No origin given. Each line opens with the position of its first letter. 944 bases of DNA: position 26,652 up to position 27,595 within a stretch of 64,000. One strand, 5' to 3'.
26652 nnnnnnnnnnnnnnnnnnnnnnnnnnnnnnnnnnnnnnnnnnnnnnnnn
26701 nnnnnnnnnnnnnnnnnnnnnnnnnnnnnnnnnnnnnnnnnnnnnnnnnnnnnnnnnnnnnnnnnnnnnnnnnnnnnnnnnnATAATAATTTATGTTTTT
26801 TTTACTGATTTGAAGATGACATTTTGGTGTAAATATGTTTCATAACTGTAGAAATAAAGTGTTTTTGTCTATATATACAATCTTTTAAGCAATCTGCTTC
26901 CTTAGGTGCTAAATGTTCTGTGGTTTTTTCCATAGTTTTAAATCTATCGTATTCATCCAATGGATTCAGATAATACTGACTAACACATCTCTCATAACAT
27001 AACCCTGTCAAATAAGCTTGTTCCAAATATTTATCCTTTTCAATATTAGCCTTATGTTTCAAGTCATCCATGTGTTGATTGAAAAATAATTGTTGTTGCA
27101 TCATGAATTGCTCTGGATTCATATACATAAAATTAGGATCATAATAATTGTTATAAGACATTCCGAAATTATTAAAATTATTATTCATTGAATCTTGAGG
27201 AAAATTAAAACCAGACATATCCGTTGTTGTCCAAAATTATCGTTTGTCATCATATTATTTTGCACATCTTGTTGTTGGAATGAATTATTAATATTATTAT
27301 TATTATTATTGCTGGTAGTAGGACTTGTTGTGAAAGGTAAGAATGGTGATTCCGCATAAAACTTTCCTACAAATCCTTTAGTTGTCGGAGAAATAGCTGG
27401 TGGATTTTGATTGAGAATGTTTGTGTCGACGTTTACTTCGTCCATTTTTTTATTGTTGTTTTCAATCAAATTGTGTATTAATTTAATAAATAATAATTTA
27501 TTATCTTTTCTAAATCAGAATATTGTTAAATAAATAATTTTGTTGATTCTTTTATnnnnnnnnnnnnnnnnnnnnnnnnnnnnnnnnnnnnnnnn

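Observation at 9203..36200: Three conserved genes each need a single-nucleotide indel correction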

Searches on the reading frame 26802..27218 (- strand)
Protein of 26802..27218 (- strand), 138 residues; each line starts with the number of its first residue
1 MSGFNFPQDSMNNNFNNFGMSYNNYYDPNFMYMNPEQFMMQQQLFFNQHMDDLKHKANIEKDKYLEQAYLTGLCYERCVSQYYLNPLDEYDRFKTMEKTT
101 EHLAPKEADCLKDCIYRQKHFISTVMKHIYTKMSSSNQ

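Call 10: find_encoding_contigs(protein=window:26802-27218:-, flank=5000, max_places=6)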
Protein window:26802-27218:- (138 aa): no gene with exactly this product is on record in the collection.

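Call 20: list_cluster_members(proteins=[P0001, window:26802-27218:-, window:27185-27445:-, window:34217-36643:+, window:36004-36192:+])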
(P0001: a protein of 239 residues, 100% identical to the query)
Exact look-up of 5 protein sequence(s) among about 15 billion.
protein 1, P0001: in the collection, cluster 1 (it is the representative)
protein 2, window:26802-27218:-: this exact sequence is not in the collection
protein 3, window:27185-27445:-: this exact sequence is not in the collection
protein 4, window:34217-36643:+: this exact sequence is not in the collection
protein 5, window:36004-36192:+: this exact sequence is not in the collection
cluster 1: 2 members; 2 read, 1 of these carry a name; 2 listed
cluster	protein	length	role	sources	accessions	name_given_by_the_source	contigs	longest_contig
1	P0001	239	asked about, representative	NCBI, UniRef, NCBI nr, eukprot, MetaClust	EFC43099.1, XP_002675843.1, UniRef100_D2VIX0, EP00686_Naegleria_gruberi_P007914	predicted protein [Naegleria gruberi] | Predicted protein n=1 Tax=Naegleria gruberi TaxID=5762 RepID=D2VIX0_NAEGR | uncharacterized protein NAEGRDRAFT_49910 [Naegleria gruberi]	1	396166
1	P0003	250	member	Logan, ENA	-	-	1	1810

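Call 22: find_encoding_contigs(protein=P0003, flank=5000, max_places=6)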
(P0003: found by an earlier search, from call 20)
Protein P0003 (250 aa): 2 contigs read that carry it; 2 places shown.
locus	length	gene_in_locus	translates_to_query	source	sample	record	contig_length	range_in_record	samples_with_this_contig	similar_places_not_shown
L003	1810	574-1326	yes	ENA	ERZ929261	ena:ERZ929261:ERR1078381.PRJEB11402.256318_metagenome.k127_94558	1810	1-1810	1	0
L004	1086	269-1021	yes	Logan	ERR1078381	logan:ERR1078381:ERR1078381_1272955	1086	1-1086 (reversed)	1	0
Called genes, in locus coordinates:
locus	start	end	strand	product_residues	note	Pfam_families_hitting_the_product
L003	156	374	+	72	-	-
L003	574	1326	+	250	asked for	PF01436:NHL (faint)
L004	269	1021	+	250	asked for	PF01436:NHL (faint)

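Call 55: search_protein_families(library=pfam, proteins=[P0003], max_evalue=1)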
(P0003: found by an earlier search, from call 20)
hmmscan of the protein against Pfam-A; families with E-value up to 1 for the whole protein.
P0003 (250 aa): 1 family
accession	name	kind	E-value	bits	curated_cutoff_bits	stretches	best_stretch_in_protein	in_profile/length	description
PF01436.27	NHL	-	2.5e-10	40.3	20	2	228-249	8-28/28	NHL repeat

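Call 58: list_cluster_members(proteins=[L003:156-374:+, P0127])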
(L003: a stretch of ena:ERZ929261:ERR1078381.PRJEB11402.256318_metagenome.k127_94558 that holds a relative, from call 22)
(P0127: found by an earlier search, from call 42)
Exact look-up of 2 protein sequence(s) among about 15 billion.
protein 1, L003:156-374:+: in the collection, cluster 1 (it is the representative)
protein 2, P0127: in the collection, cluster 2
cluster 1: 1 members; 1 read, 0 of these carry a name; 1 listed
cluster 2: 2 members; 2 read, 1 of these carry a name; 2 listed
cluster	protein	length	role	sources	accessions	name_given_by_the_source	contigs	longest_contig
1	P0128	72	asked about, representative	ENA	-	-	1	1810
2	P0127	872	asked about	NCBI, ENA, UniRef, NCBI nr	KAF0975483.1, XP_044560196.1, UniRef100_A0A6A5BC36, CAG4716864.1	hypothetical protein FDP41_005477 [Naegleria fowleri] | Rab proteins geranylgeranyltransferase component n=1 Tax=Naegleria fowleri TaxID=5763 ... | uncharacterized protein FDP41_005477 [Naegleria fowleri]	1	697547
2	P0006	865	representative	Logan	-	-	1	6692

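Call 59: search_protein_families(library=pfam, proteins=[L003:156-371:+], max_evalue=1)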
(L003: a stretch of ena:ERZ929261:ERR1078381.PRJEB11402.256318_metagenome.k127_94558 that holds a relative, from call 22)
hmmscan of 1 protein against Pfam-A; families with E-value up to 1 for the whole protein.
L003:156-371:+ (72 aa): 0 families

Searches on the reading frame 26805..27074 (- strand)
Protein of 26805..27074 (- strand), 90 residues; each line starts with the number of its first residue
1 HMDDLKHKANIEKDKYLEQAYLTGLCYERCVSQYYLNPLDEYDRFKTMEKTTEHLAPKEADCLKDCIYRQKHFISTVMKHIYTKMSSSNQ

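Call 39: search_protein_representatives(protein=window:26805-27074:-)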
Query: 90 residues. Proteins with E-value up to 0.001 (for the whole library): 3; up to 1e-10: 3; up to 1e-30: 1. The best 3 are listed.
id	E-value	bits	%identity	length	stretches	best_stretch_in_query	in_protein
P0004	7.5e-54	195.7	99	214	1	1-90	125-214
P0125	6.6e-15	71.4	35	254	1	2-89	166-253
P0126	8.8e-14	67.8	39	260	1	1-87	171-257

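Call 42: list_cluster_members(proteins=[P0125, P0126, P0005, P0006, P0004])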
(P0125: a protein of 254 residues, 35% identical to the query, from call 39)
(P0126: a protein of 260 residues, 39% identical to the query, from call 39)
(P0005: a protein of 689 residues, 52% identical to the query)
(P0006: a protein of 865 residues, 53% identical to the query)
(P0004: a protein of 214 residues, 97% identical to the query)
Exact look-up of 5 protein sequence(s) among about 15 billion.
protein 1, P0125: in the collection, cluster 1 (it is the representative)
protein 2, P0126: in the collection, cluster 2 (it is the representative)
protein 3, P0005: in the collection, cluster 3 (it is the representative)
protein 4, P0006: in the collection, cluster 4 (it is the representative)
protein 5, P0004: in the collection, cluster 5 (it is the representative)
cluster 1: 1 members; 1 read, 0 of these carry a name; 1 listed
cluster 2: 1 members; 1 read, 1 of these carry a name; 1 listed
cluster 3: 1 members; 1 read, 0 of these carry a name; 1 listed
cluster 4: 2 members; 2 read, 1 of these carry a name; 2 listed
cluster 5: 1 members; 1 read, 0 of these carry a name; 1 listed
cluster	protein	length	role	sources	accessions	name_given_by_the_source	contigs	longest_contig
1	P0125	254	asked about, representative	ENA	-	-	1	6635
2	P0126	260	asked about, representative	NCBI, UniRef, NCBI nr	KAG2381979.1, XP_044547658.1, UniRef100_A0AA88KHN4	hypothetical protein C9374_005771 [Naegleria lovaniensis] | Tim10-like domain-containing protein n=1 Tax=Naegleria lovaniensis TaxID=51637 ... | uncharacterized protein C9374_005771 [Naegleria lovaniensis]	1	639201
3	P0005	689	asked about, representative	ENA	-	-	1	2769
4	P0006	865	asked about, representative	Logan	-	-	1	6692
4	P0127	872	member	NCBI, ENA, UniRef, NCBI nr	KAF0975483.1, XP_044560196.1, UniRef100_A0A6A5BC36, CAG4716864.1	hypothetical protein FDP41_005477 [Naegleria fowleri] | Rab proteins geranylgeranyltransferase component n=1 Tax=Naegleria fowleri TaxID=5763 ... | uncharacterized protein FDP41_005477 [Naegleria fowleri]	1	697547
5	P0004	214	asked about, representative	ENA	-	-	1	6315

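Call 55: search_protein_families(library=pfam, proteins=[P0126, P0125], max_evalue=1)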
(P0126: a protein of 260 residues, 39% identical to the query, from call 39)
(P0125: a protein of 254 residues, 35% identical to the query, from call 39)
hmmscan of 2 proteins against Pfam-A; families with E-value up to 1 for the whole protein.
P0126 (260 aa): 2 families
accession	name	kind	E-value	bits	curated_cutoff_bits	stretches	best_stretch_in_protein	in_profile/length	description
PF14318.11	Mononeg_mRNAcap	-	0.16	11.8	22.2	1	72-174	119-221/241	Mononegavirales mRNA-capping region V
PF02953.20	zf-Tim10_DDP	-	0.54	10.3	22.3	1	193-250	20-61/64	Tim10/DDP family zinc finger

P0125 (254 aa): 2 families
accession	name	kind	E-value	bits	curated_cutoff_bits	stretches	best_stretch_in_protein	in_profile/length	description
PF02953.20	zf-Tim10_DDP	-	0.011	15.7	22.3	1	186-245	19-62/64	Tim10/DDP family zinc finger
PF12452.13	DUF3685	-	0.26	11.4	25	1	148-232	8-90/192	Protein of unknown function (DUF3685)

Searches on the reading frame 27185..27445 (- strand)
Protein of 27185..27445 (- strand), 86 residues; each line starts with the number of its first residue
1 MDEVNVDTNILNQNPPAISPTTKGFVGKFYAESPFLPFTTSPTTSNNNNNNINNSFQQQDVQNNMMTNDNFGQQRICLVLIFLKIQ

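Call 55: search_protein_families(library=pfam, proteins=[P0003], max_evalue=1)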
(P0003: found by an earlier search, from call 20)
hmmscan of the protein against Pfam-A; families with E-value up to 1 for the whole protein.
P0003 (250 aa): 1 family
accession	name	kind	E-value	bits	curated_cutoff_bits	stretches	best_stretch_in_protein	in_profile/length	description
PF01436.27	NHL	-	2.5e-10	40.3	20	2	228-249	8-28/28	NHL repeat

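Call 59: search_protein_families(library=pfam, proteins=[L003:156-371:+], max_evalue=1)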
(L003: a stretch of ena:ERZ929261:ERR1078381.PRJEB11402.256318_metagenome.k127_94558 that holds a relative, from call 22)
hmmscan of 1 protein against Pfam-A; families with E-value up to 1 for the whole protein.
L003:156-371:+ (72 aa): 0 families
